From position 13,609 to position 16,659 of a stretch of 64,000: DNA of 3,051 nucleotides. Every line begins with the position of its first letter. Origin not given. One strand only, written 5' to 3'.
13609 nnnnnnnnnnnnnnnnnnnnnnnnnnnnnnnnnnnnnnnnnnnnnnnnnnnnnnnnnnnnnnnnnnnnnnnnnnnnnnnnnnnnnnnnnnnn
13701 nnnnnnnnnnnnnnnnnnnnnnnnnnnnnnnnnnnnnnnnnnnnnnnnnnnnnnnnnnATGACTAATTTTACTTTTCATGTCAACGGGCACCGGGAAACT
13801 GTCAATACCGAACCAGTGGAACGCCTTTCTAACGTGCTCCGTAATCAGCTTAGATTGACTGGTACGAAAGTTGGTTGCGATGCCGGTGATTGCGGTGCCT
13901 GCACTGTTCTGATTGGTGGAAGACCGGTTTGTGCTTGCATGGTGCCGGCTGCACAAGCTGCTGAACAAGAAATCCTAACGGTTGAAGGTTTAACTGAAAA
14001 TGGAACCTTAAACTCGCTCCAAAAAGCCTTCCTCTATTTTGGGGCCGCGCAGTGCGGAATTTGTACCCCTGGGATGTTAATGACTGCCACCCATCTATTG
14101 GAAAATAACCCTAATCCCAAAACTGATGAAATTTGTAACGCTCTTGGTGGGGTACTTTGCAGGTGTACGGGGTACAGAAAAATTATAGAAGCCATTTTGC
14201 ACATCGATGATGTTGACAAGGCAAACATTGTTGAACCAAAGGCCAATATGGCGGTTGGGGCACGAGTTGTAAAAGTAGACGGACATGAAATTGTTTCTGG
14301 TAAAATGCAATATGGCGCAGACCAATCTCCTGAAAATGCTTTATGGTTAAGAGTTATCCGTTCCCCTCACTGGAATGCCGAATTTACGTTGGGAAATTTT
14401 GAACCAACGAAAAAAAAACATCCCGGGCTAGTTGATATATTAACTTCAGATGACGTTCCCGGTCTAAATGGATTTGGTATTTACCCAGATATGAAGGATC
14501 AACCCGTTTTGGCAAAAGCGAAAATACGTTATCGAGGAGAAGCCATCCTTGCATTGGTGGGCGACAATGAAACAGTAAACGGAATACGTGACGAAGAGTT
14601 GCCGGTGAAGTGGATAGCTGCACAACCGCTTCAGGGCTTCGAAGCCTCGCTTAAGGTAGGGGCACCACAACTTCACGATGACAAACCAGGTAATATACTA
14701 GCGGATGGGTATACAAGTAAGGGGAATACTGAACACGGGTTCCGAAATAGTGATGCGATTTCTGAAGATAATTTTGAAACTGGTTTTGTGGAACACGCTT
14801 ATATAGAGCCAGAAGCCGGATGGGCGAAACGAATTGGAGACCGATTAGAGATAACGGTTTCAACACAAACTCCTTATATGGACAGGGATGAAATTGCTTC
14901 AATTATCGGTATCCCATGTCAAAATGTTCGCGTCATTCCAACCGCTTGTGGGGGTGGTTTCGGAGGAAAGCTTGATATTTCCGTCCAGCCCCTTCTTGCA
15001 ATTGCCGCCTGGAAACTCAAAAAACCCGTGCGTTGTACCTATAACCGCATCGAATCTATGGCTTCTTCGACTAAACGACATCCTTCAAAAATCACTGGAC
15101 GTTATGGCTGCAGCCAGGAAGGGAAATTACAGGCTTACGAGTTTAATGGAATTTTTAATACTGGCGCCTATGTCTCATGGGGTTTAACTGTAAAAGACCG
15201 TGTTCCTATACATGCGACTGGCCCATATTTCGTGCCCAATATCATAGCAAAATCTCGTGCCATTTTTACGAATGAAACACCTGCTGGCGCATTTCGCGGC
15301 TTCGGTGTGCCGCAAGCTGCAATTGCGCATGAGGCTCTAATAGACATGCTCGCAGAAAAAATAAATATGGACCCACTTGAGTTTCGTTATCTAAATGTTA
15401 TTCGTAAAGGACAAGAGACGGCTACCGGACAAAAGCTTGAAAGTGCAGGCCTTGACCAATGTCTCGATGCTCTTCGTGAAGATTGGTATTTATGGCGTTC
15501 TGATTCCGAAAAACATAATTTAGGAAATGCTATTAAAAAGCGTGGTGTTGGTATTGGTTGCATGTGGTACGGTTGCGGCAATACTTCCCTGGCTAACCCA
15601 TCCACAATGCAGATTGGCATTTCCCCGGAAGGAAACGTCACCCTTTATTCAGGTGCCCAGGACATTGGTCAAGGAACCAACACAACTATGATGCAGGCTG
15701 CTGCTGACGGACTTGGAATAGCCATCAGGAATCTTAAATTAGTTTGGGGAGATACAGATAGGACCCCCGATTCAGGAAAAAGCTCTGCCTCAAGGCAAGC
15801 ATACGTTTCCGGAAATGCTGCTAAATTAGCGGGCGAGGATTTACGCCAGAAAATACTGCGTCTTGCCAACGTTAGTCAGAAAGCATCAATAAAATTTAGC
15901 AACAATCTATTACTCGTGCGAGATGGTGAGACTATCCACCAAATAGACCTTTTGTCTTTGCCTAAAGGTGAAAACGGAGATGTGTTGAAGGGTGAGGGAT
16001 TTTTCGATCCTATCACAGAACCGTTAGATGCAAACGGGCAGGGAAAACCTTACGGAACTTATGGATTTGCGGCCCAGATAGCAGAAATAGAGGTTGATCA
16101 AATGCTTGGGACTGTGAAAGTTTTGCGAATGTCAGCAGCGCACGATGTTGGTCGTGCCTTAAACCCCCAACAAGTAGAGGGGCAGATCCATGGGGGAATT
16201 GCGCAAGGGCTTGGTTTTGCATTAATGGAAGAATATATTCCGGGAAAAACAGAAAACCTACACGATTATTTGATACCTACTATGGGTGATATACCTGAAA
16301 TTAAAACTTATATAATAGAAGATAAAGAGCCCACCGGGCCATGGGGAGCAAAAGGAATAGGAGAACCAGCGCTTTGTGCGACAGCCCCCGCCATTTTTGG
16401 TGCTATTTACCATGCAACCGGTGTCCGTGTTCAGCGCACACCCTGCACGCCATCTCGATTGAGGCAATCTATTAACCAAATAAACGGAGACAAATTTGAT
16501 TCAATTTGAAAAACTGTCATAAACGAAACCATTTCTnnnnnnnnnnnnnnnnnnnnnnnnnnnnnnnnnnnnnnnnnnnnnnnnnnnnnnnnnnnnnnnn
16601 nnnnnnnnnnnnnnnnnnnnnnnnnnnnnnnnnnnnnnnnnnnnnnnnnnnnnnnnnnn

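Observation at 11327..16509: UbiD decarboxylase coupled to a nicotinate-dehydrogenase-like Mo-hydroxylase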

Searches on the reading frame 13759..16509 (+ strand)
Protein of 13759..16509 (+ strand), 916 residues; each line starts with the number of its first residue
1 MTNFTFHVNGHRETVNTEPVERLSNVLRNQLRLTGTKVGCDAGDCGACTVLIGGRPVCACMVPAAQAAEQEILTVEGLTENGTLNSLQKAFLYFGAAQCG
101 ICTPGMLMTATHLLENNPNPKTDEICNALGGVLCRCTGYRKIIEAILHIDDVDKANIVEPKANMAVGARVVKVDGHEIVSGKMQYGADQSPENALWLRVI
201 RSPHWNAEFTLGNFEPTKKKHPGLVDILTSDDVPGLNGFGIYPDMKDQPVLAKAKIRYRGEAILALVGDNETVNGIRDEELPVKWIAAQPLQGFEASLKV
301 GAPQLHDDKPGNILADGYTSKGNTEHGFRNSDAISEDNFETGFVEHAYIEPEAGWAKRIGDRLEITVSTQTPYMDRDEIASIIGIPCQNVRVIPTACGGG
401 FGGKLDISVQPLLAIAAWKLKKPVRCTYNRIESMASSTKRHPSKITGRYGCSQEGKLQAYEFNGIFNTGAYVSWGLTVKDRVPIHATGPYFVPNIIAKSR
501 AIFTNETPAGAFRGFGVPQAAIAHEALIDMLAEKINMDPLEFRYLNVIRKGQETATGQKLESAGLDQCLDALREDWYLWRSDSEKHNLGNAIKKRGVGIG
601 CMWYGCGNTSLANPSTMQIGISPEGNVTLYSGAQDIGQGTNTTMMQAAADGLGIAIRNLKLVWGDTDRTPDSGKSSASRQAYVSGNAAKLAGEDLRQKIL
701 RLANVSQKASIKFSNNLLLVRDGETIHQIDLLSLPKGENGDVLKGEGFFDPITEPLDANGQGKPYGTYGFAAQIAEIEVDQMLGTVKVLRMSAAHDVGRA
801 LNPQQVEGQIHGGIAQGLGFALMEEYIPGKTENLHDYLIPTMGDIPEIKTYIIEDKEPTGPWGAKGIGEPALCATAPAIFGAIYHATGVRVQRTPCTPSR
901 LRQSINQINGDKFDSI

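Call 3: search_protein_families(library=pfam, proteins=[window:13759-16509:+])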
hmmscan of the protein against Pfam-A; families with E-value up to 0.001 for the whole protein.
window:13759-16509:+ (916 aa): 6 families
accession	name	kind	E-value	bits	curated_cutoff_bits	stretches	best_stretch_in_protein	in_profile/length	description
PF02738.23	MoCoBD_1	-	2.7e-73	246.5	27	1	305-547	1-244/244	Molybdopterin cofactor-binding domain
PF20256.3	MoCoBD_2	-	8.9e-73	245.7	27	1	575-846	7-283/283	Molybdopterin cofactor-binding domain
PF01799.25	Fer2_2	-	4.2e-27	94.5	30.3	1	74-146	1-74/75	[2Fe-2S] binding domain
PF01315.27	Ald_Xan_dh_C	-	4.1e-10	40.4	31.3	1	180-271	1-92/110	Aldehyde oxidase and xanthine dehydrogenase, a/b hammerhead domain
PF00111.32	Fer2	-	9.7e-06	25.9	21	1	6-55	1-51/77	2Fe-2S iron-sulfur cluster binding domain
PF13085.11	Fer2_3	-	5.1e-05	23.7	27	1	37-80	49-91/107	2Fe-2S iron-sulfur cluster binding domain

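Call 4: search_protein_families(library=ncbifam, proteins=[window:13759-16509:+])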
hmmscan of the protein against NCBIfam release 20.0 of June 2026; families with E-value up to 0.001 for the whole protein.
window:13759-16509:+ (916 aa): 21 families
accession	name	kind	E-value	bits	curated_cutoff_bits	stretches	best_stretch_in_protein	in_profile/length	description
TIGR03311.1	Se_dep_XDH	equivalog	2.4e-173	578.4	830.45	2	6-700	3-679/848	selenium-dependent xanthine dehydrogenase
NF045668.1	pterin_aldehy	equivalog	7.1e-169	563.7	1100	1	5-905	4-904/905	molybdopterin-dependent aldehyde oxidoreductase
TIGR03196.1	pucD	equivalog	4.3e-141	471.8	783.65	1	165-901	2-754/763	xanthine dehydrogenase subunit D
NF043082.1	XdhA_XDHase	equivalog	1.3e-138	463.3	780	1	166-906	1-753/758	xanthine dehydrogenase subunit XdhA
NF007426.0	PRK09970.1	equivalog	8.5e-134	447.3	916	1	163-905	3-755/761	xanthine dehydrogenase molybdenum-binding subunit XdhA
TIGR03194.1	4hydrxCoA_A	equivalog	1e-126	424.2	994.55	1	172-902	3-743/746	4-hydroxybenzoyl-CoA reductase subunit alpha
NF041018.1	glyceraldDH_alpha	equivalog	4.2e-99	332.9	790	1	165-899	2-738/741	glyceraldehyde dehydrogenase subunit alpha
TIGR03313.1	Se_sel_red_Mo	hypoth_equivalog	1.2e-93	314.4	1101.9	2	312-906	352-950/951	molybdopterin-dependent oxidoreductase Mo/Fe-S-binding subunit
TIGR02969.1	mam_aldehyde_ox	subfamily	1.8e-86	290.7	1912.3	2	163-899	573-1292/1330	aldehyde oxidase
TIGR02965.1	xanthine_xdhB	equivalog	2.8e-86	290.3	849.5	1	175-888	10-730/758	xanthine dehydrogenase molybdopterin binding subunit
NF040766.1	CODH_aero_grp5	exception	5.3e-78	263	950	2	165-709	4-563/785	aerobic carbon-monoxide dehydrogenase large subunit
NF041671.1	peri_hyde_PaoC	equivalog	4.6e-68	230.3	1180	1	164-905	16-731/735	aldehyde oxidoreductase molybdenum-binding subunit PaoC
TIGR02416.1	CO_dehy_Mo_lg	equivalog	8.8e-56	189.5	991.15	1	178-901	5-767/770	aerobic carbon-monoxide dehydrogenase large subunit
NF041020.1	glyceraldDH_gamma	equivalog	7.8e-48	162.1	290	1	5-148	14-157/164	glyceraldehyde dehydrogenase subunit gamma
TIGR03198.1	pucE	equivalog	6e-46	155.6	254.3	1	3-150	3-149/151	xanthine dehydrogenase subunit E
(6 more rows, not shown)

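Call 9: search_solved_structures(query=window:13759-16509:+)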
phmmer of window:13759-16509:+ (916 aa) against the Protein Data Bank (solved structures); distinct sequences matched with E-value up to 0.001: 59.
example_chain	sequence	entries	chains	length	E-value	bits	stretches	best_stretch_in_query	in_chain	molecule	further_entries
1dgj_A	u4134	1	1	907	1.7e-114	387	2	4-695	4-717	ALDEHYDE OXIDOREDUCTASE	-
1sij_A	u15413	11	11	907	4.8e-112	378.9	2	6-696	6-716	Aldehyde oxidoreductase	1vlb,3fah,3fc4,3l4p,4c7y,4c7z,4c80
1rm6_A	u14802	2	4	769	1.5e-96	327.6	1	165-905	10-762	4-hydroxybenzoyl-CoA reductase alpha subunit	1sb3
2e1q_A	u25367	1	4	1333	1.4e-90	307.8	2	180-894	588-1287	Xanthine dehydrogenase/oxidase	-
2ckj_A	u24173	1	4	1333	4.4e-90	306.2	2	180-894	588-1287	XANTHINE OXIDOREDUCTASE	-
4yrw_A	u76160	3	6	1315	6.4e-89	302.3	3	179-691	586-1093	Xanthine dehydrogenase/oxidase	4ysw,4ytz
2e3t_A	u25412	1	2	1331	6.8e-89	302.3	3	179-691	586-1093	Xanthine dehydrogenase/oxidase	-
6adj_A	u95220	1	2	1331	6.8e-89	302.3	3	179-691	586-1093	Xanthine dehydrogenase/oxidase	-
3an1_A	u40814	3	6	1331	6.8e-89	302.3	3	179-691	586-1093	Xanthine dehydrogenase/oxidase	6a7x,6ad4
6ac4_A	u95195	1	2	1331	6.8e-89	302.3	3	179-691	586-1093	Xanthine dehydrogenase/oxidase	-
6abu_A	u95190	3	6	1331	6.8e-89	302.3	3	179-691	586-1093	Xanthine dehydrogenase/oxidase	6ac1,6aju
1wyg_A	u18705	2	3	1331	1e-88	301.7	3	179-691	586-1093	Xanthine dehydrogenase/oxidase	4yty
3una_A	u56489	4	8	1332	5.9e-88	299.2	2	180-894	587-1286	Xanthine dehydrogenase/oxidase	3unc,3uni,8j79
1fo4_A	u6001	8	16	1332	5.9e-88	299.2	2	180-894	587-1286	XANTHINE DEHYDROGENASE | Xanthine dehydrogenase/oxidase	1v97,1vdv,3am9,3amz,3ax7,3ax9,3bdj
1n5x_A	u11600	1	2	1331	6.2e-88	299.1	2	180-894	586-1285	Xanthine Dehydrogenase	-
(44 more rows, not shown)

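Call 20: find_homologous_proteins(query=window:13759-16509:+, region=1-916)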
Query window:13759-16509:+, residues 1-916 (916 aa): 8000 proteins with E <= 0.001 among 8000 candidates; the best 120 are listed. Only proteins of 503 to 1603 residues were searched: fused or split forms outside these lengths cannot appear, so this answer is no evidence that the protein stands alone or is whole; lengths 'longer' or 'shorter' looks for them.
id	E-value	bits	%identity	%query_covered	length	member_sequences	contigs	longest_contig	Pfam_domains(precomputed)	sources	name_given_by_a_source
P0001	0.0e+0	2120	99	100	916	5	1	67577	PF02738.24,PF20256.4,PF01799.26,PF00111.33,PF01315.28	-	-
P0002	0.0e+0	1995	93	100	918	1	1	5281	PF02738.24,PF20256.4,PF01799.26,PF01315.28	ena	-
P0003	0.0e+0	1570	73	99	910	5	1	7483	PF02738.24,PF20256.4,PF01799.26,PF00111.33,PF01315.28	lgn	-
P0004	0.0e+0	1557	72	99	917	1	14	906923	PF02738.24,PF20256.4,PF01799.26,PF00111.33,PF01315.28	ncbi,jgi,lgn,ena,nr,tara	ncbi:MAG: aldehyde oxidase [Rhodospirillaceae bacterium]|nr:aldehyde oxidase [Rhodospirillaceae bact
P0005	0.0e+0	1552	72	99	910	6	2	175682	PF02738.24,PF20256.4,PF01799.26,PF00111.33,PF01315.28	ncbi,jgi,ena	-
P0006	0.0e+0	1541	71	99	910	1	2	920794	PF02738.24,PF20256.4,PF01799.26,PF00111.33,PF01315.28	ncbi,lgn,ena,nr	ncbi:MAG: molybdopterin-dependent oxidoreductase [Alphaproteobacteria bacterium]|nr:molybdopterin-de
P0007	0.0e+0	1536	71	99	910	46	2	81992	PF02738.24,PF20256.4,PF01799.26,PF00111.33,PF13085.12,PF01315.28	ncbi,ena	-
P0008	0.0e+0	1528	70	99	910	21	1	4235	PF02738.24,PF20256.4,PF01799.26,PF13085.12,PF01315.28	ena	-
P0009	0.0e+0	1523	70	99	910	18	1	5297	PF02738.24,PF20256.4,PF01799.26,PF13085.12,PF01315.28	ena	-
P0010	0.0e+0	1521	71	99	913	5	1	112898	PF02738.24,PF20256.4,PF01799.26,PF00111.33,PF01315.28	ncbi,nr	ncbi:MAG: aldehyde oxidase [Rhodospirillaceae bacterium]|nr:aldehyde oxidase [Rhodospirillaceae bact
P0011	0.0e+0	1520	71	99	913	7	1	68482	PF02738.24,PF20256.4,PF01799.26,PF00111.33,PF01315.28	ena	-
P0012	0.0e+0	1515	71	99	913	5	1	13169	PF02738.24,PF20256.4,PF01799.26,PF00111.33,PF01315.28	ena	-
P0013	0.0e+0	1514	70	99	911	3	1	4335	PF02738.24,PF20256.4,PF01799.26,PF01315.28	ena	-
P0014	0.0e+0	1512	70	99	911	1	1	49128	PF02738.24,PF20256.4,PF01799.26,PF00111.33,PF01315.28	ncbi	-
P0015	0.0e+0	1512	71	99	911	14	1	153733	PF02738.24,PF20256.4,PF01799.26,PF00111.33,PF01315.28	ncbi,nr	ncbi:MAG: molybdopterin cofactor-binding domain-containing protein [Pseudomonadota bacterium]|nr:mol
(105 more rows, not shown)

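Call 21: find_related_loci(query=window:13759-16509:+, collection=genome_contigs, flank=10000)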
Query window:13759-16509:+ (916 aa) in genome_contigs; peptide patterns used: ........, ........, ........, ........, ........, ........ (x = any residue, [..] = any of these).
353 stretches matched a pattern; 335 encode a relative of the query (tblastn E <= 1e-3); the best 80 are kept; 80 distinct loci.
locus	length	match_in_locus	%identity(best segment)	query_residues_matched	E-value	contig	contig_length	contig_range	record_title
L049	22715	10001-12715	72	1-905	0e+0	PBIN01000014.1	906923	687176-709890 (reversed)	MAG: Rhodospirillaceae bacterium isolate SP3 MHASMcontig_2537359, whole genome shotgun sequence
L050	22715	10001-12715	72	1-905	0e+0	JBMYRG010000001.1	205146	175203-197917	MAG: Alphaproteobacteria bacterium isolate ME_XS_2303_bin_60 ME_XS_2303_bin_60_0, whole genome shotgun sequence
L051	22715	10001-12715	71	1-905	0e+0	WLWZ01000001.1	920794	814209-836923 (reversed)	MAG: Alphaproteobacteria bacterium isolate MH-Pat-SR_metabat2_25 NODE_10_length_920794_cov_6.373756, whole genome shotgu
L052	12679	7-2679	71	15-905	0e+0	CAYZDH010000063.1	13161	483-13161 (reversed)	MAG TPA_asm: uncultured Rhodospirillaceae bacterium isolate SRP092796_co3_660 genome assembly, contig: NODE_9554_length_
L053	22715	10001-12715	71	1-905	0e+0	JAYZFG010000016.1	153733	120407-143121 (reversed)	MAG: Pseudomonadota bacterium isolate XB_MAG160 DB_MAG160_0016, whole genome shotgun sequence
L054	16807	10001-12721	70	1-907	0e+0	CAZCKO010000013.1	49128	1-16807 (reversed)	MAG TPA_asm: uncultured Rhodospirillaceae bacterium isolate SRP077602_co4_646 genome assembly, contig: NODE_1004_length_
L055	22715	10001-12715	70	1-905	0e+0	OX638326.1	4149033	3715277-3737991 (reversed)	MAG: uncultured Alphaproteobacteria bacterium isolate 36580269-0a0b-41f5-a0f3-8f7859907d82 genome assembly, chromosome: 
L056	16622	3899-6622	68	3-908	0e+0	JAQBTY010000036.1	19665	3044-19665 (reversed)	MAG: Proteobacteria bacterium isolate casp150-mb.13 NODE_7292_length_19665_cov_0.079372, whole genome shotgun sequence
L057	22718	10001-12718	68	3-907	0e+0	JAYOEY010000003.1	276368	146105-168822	MAG: Rhodospirillales bacterium isolate 139552_S154_concoct_bins.tsv.156 NODE_12_length_276368_cov_26.120696, whole geno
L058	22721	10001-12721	67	3-908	0e+0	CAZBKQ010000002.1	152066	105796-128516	MAG TPA_asm: uncultured Rhodospirillaceae bacterium isolate SRP134809_co1_146 genome assembly, contig: NODE_88_length_15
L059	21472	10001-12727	66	1-905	0e+0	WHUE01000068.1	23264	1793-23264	MAG: Alphaproteobacteria bacterium isolate Dino_bin58 NODE_68_length_23264_cov_12.026024, whole genome shotgun sequence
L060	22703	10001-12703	65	6-905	0e+0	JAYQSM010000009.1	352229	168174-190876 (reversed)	MAG: Rhodospirillaceae bacterium isolate SD3109_NP_metabta_bins_sspec.tsv.257 contig_26949_pilon, whole genome shotgun s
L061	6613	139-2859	64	3-907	0e+0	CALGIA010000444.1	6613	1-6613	MAG TPA_asm: uncultured Rhodospirillaceae bacterium isolate ERR2206756_bin.142_CONCOCT_v1.1_MAG genome assembly, contig:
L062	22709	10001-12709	65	4-905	0e+0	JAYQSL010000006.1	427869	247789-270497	MAG: Rhodospirillaceae bacterium isolate SD3109_NP_metabta_bins_sspec.tsv.265 contig_1604_pilon, whole genome shotgun se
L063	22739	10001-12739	64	4-912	0e+0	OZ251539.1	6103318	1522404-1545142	MAG: Alphaproteobacteria bacterium isolate efdf64b3-afa9-4fb8-9792-56cfcde380f9 genome assembly, chromosome: 1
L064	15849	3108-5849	64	3-912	0e+0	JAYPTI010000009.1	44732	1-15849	MAG: Alphaproteobacteria bacterium isolate 139590_S191_metabat_bins_2.tsv.065 NODE_708_length_44732_cov_5.291067, whole 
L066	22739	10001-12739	64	3-912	0e+0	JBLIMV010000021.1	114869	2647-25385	MAG: Paracoccaceae bacterium isolate 3300053785_58 Ga0535658_0000104, whole genome shotgun sequence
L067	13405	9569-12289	64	1-905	0e+0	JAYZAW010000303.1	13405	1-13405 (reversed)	MAG: Pseudomonadota bacterium isolate XB_MAG1192 DB_MAG1192_0303, whole genome shotgun sequence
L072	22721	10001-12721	63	3-905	0e+0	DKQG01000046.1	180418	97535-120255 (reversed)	MAG TPA_asm: Alphaproteobacteria bacterium UBA7314 UBA7314_contig_3629, whole genome shotgun sequence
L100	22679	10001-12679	60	6-905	0e+0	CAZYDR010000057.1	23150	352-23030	MAG TPA_asm: uncultured Alphaproteobacteria bacterium isolate SRP308112_co1_372 genome assembly, contig: NODE_3259_lengt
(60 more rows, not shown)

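Call 25: search_protein_families(library=pfam, proteins=[L061:2870-4384:+, L061:4387-5265:+, L061:5262-5846:+, L064:55-1920:-, L066:5820-6854:-, L066:12814-14454:-, L067:4031-5353:-, L072:20026-22149:+, L100:17032-18783:+, L063:4948-5448:+])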
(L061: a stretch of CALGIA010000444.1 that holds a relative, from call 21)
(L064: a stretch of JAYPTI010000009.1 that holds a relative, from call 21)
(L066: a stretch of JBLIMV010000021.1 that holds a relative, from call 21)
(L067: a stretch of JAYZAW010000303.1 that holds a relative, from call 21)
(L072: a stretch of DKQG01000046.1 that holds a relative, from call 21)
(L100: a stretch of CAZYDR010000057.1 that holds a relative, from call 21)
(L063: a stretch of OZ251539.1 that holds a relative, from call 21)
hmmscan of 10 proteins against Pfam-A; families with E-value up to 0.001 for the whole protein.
L061:2870-4384:+ (504 aa): 0 families

L061:4387-5265:+ (292 aa): 0 families

L061:5262-5846:+ (194 aa): 1 family
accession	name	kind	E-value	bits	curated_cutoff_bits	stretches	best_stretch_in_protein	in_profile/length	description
PF06684.16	AA_synth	-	6.3e-73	244.4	27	1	5-180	1-175/175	Amino acid synthesis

L064:55-1920:- (621 aa): 4 families
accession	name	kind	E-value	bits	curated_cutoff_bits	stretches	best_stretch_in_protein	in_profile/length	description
PF01855.24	POR_N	-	6.1e-55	186.9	27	1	261-476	4-218/231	Pyruvate flavodoxin/ferredoxin oxidoreductase, thiamine diP-bdg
PF01558.24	POR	-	1e-22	81.6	27.4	1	28-216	2-172/173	Pyruvate ferredoxin/flavodoxin oxidoreductase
PF17147.9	PFOR_II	-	1.3e-06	29.1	27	1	522-606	3-97/102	Pyruvate:ferredoxin oxidoreductase core domain II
PF02776.23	TPP_enzyme_N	-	0.00047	20.3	26.8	0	276-367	23-115/119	Thiamine pyrophosphate enzyme, N-terminal TPP binding domain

L066:5820-6854:- (344 aa): 1 family
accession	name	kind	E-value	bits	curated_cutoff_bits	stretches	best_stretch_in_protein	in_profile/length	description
PF02775.26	TPP_enzyme_C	-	5.6e-29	101.3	21.9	1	58-203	4-151/151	Thiamine pyrophosphate enzyme, C-terminal TPP binding domain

L066:12814-14454:- (546 aa): 0 families

L067:4031-5353:- (440 aa): 3 families
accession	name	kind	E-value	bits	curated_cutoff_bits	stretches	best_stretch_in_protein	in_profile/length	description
PF07992.20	Pyr_redox_2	-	2.7e-17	63.6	26.1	1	4-174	2-175/291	Pyridine nucleotide-disulphide oxidoreductase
PF13450.12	NAD_binding_8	-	5.3e-06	27.1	21.9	1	7-51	1-43/68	NAD(P)-binding Rossmann-like domain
PF00070.33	Pyr_redox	-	3e-05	24.9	22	0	144-173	2-31/82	Pyridine nucleotide-disulphide oxidoreductase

L072:20026-22149:+ (707 aa): 3 families
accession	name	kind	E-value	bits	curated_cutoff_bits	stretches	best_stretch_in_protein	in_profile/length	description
PF01968.24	Hydantoinase_A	-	8.7e-87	291.5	22.9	1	224-512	1-290/291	Hydantoinase/oxoprolinase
PF05378.19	Hydant_A_N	-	2.6e-52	177.5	25.2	1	31-203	2-175/176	Hydantoinase/oxoprolinase N-terminal region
PF19278.4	Hydant_A_C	-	3.9e-11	43.1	21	1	542-690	27-179/193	Hydantoinase/oxoprolinase C-terminal domain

L100:17032-18783:+ (583 aa): 1 family
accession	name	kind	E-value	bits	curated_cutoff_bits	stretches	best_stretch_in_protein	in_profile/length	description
PF02538.19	Hydantoinase_B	-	5.9e-161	536.9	26.8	1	6-528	1-519/519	Hydantoinase B/oxoprolinase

L063:4948-5448:+ (166 aa): 0 families
